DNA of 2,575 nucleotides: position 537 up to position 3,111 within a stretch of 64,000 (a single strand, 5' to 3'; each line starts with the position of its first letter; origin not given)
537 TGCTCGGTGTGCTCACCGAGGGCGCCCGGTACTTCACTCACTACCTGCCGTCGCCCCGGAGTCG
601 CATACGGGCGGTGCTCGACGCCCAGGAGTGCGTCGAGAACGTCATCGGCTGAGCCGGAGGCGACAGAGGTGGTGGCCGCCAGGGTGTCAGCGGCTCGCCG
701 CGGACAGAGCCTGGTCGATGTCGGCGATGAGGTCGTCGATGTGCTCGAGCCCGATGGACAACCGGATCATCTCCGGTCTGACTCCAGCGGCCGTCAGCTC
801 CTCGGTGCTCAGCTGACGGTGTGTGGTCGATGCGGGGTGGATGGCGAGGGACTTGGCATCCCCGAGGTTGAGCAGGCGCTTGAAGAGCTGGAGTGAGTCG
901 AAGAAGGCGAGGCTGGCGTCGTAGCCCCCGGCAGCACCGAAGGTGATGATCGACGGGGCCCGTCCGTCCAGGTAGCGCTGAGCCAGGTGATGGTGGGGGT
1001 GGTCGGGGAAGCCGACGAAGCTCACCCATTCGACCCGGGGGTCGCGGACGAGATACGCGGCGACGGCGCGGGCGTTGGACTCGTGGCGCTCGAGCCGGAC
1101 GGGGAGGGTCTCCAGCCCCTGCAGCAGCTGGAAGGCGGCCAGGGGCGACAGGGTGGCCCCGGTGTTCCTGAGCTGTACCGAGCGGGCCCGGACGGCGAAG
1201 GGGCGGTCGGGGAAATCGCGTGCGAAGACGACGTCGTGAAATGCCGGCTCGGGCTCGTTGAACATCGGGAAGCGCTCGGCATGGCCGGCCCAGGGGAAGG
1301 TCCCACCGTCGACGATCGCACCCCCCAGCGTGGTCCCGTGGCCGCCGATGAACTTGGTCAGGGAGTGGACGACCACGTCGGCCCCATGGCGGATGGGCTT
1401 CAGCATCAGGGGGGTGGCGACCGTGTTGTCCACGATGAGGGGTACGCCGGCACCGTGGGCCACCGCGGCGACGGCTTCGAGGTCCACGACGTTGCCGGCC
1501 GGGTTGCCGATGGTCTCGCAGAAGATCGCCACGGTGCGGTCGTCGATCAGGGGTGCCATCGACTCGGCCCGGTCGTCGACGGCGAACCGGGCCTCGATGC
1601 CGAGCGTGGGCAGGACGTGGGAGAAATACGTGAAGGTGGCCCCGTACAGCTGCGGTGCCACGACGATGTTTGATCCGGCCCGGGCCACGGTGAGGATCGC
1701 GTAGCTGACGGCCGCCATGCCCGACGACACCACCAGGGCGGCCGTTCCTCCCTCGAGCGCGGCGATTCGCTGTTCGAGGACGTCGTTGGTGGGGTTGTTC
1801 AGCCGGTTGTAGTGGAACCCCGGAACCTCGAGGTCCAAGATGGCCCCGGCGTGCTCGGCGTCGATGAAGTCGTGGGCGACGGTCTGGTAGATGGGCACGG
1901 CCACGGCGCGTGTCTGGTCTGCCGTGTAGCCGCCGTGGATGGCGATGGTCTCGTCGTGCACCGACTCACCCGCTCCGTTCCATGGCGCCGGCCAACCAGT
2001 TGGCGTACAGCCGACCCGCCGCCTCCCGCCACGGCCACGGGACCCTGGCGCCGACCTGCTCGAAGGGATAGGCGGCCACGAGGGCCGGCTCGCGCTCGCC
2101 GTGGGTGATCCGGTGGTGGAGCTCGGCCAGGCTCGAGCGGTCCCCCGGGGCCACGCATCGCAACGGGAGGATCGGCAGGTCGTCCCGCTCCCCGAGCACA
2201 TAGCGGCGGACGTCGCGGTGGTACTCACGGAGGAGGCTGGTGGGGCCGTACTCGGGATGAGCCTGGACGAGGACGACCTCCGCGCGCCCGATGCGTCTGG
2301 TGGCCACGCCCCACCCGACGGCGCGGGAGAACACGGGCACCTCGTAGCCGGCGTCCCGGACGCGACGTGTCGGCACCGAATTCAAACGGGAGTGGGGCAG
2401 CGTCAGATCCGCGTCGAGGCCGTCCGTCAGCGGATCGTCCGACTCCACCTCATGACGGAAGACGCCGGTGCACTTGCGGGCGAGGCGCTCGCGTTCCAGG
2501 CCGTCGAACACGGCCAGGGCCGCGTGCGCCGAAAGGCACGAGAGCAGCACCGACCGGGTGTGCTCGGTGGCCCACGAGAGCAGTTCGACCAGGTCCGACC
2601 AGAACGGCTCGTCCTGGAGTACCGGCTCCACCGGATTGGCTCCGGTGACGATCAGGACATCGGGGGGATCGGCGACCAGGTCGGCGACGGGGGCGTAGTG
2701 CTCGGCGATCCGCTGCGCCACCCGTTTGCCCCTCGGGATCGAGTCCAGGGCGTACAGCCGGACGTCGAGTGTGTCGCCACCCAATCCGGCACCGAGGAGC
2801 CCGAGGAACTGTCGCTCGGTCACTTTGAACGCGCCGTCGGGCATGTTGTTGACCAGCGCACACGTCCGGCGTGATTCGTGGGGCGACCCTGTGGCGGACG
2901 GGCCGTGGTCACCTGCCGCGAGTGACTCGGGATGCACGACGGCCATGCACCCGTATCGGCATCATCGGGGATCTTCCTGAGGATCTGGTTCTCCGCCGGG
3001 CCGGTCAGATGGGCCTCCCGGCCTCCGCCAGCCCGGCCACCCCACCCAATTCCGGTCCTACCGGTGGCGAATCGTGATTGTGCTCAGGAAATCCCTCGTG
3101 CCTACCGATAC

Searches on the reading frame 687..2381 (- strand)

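Call 72: search_protein_families(library=pfam, proteins=[window:687-2381:-], max_evalue=0.001)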
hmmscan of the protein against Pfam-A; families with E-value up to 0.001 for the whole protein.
window:687-2381:- (564 aa): 4 families
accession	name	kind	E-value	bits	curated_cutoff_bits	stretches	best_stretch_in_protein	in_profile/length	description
PF01053.26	Cys_Met_Meta_PP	-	2e-121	405.6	27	1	144-559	1-380/381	Cys/Met metabolism PLP-dependent enzyme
PF00155.27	Aminotran_1_2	-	1.3e-05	25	19.7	1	199-357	44-233/361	Aminotransferase class I and II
PF01041.23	DegT_DnrJ_EryC1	-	0.00011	22.1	19.8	1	197-323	24-150/360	DegT/DnrJ/EryC1/StrS aminotransferase family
PF00266.25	Aminotran_5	-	0.00093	18.7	21.5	0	272-351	129-209/371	Aminotransferase class-V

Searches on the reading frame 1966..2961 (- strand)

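Call 72: search_protein_families(library=pfam, proteins=[window:1966-2961:-], max_evalue=0.001)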
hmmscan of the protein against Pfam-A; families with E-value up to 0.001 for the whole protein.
window:1966-2961:- (331 aa): 1 family
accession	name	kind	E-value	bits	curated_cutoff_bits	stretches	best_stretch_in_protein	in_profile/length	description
PF04204.22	HTS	-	7.4e-49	166.8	27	1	34-324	37-289/298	Homoserine O-succinyltransferase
